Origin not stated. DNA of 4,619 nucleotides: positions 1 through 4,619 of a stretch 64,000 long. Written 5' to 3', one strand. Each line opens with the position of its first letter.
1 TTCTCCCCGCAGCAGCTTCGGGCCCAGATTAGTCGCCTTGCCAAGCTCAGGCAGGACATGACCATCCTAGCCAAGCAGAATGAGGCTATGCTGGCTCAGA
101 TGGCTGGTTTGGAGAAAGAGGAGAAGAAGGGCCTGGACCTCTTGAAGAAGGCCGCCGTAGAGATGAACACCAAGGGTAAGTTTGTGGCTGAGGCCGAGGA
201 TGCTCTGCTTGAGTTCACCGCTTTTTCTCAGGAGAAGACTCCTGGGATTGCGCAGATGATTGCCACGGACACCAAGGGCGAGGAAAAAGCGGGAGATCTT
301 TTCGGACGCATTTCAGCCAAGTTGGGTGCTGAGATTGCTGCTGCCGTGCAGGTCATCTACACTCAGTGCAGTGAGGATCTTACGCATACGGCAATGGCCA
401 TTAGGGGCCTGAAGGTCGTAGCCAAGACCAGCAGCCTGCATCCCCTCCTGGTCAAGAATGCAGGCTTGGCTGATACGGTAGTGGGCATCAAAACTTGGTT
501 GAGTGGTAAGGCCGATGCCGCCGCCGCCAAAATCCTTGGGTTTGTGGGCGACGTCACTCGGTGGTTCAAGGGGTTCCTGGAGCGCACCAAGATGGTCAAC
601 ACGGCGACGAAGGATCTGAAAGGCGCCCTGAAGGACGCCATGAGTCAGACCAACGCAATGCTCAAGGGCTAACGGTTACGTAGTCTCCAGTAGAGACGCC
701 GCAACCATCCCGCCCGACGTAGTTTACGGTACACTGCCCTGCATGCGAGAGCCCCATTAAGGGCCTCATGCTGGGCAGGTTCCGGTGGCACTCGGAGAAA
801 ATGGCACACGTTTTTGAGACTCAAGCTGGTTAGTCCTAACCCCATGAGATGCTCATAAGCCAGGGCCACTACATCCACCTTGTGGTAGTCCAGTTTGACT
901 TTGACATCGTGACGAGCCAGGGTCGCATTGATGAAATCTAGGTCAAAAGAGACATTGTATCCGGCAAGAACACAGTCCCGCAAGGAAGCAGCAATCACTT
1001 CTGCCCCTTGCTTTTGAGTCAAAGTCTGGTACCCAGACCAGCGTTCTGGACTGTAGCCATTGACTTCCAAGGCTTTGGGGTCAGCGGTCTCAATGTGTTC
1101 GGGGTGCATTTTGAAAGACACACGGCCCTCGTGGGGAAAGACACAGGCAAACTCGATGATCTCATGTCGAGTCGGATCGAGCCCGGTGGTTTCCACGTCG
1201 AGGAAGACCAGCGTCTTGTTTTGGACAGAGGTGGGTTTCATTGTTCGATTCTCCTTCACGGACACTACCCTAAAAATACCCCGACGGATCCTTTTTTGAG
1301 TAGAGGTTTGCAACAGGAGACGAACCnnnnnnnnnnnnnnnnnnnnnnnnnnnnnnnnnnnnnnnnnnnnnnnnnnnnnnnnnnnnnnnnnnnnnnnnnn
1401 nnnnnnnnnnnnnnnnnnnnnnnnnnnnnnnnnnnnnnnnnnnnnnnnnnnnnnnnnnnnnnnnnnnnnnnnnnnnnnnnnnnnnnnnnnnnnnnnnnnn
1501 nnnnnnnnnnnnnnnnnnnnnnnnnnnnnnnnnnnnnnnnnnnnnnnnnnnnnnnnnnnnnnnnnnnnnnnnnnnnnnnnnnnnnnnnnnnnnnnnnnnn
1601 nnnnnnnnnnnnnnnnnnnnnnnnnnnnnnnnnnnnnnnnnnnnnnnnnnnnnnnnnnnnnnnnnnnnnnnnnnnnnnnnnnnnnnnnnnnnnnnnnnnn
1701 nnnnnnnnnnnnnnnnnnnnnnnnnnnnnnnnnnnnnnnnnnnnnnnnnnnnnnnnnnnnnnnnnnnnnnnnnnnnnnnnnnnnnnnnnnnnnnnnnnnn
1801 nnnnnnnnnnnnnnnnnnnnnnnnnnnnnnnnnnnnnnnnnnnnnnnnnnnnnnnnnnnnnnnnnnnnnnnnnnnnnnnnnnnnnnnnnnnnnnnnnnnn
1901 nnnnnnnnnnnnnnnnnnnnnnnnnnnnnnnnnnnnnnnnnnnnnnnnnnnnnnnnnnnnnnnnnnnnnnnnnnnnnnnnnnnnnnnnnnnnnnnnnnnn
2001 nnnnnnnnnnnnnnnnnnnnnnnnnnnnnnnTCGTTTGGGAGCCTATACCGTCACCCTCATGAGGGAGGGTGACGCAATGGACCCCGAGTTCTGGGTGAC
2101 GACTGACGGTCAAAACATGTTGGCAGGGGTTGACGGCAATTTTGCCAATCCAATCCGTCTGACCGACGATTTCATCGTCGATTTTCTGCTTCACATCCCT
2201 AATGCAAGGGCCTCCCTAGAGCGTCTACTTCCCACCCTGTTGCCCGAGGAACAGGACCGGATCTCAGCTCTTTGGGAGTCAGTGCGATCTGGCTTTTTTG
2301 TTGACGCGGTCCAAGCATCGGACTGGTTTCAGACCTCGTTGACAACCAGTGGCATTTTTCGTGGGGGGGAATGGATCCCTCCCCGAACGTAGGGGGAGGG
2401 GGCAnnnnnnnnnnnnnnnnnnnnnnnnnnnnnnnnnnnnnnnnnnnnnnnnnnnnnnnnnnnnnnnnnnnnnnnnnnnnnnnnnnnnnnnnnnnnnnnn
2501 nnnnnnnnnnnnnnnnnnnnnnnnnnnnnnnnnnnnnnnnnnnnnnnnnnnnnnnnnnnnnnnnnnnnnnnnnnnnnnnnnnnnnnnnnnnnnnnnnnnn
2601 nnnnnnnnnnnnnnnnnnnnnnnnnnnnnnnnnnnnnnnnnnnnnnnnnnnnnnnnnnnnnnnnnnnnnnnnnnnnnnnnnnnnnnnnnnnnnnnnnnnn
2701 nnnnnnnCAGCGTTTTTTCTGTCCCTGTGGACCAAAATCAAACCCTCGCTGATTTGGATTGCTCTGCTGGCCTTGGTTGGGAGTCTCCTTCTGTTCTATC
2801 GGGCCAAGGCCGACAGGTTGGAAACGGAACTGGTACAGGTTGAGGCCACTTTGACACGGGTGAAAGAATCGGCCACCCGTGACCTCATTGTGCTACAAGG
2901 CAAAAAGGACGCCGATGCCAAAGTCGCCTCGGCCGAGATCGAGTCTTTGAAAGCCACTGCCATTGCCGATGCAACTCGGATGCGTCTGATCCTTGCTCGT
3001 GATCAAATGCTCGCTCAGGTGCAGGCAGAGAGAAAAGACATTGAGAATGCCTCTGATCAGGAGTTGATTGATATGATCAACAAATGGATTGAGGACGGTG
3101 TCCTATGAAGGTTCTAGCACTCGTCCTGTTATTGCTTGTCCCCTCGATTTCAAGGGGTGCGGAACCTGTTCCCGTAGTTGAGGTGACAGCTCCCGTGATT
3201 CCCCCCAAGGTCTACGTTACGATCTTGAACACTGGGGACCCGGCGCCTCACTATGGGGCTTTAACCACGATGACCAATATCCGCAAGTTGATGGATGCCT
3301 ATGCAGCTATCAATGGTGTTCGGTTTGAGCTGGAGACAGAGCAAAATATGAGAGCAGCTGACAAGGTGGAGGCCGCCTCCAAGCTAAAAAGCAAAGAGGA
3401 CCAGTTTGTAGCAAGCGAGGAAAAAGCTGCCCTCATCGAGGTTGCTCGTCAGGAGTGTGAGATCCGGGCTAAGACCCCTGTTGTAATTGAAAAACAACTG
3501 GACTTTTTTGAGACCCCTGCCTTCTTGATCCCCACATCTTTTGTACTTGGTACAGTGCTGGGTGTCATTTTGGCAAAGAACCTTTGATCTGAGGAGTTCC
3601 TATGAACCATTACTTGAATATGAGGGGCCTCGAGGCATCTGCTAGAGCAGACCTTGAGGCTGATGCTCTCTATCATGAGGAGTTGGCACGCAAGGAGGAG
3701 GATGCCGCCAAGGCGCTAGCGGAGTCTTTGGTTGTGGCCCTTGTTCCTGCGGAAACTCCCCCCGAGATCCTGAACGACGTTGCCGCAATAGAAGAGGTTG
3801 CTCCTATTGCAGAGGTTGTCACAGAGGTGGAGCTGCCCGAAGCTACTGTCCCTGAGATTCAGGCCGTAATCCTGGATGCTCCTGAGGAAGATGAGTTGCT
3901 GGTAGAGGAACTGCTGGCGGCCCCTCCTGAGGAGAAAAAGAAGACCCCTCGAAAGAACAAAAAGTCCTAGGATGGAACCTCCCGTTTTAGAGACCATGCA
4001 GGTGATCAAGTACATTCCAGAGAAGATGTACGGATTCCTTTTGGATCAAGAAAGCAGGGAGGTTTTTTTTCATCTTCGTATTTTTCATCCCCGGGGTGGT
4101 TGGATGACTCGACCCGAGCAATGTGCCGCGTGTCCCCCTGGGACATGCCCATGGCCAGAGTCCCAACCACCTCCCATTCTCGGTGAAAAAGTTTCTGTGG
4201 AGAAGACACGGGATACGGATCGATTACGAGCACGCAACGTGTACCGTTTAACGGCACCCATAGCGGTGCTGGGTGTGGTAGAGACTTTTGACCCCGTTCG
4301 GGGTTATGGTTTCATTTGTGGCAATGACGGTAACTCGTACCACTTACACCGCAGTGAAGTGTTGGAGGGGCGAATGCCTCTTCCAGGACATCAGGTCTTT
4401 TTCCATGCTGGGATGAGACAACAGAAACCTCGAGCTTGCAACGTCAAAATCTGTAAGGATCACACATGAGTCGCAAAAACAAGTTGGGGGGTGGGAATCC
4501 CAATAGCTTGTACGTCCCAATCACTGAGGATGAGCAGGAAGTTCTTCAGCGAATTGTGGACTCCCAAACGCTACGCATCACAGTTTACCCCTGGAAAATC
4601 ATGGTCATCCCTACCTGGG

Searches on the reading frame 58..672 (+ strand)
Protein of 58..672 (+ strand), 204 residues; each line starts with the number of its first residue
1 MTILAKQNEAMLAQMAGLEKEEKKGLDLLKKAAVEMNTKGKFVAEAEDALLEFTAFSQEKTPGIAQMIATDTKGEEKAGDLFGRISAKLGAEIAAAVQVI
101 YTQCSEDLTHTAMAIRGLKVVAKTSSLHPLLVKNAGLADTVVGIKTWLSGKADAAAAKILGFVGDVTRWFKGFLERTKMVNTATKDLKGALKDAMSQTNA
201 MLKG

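Call 95: find_encoding_contigs(protein=window:58-672:+, flank=10000, max_places=1)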
Protein window:58-672:+ (204 aa): no gene with exactly this product is on record in the collection.

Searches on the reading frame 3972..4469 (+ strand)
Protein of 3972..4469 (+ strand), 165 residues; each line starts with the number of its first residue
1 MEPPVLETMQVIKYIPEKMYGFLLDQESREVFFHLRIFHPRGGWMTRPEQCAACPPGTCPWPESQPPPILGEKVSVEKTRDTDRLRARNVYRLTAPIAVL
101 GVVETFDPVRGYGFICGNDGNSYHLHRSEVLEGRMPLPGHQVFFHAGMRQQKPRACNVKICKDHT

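Call 96: find_encoding_contigs(protein=window:3972-4469:+, flank=10000, max_places=1)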
Protein window:3972-4469:+ (165 aa): 4 contigs read that carry it; 1 place shown.
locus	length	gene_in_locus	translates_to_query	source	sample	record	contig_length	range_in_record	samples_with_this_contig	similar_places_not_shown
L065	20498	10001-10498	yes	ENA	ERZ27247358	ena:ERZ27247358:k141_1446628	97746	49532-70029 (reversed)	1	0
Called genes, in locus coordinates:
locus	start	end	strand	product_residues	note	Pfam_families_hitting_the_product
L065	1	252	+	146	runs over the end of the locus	-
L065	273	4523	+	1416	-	PF00476:DNA_pol_A, PF14528:LAGLIDADG_3, PF00476:DNA_pol_A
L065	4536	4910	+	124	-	-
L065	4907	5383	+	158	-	-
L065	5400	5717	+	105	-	-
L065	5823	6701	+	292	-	-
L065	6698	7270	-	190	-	PF00929:RNase_T, PF13482:RNase_H_2 (weak)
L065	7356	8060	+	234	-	-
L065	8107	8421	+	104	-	-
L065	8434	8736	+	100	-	-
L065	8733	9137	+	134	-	-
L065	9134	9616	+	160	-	-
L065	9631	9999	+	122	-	-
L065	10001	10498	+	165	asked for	PF00313:CSD (weak)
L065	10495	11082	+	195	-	-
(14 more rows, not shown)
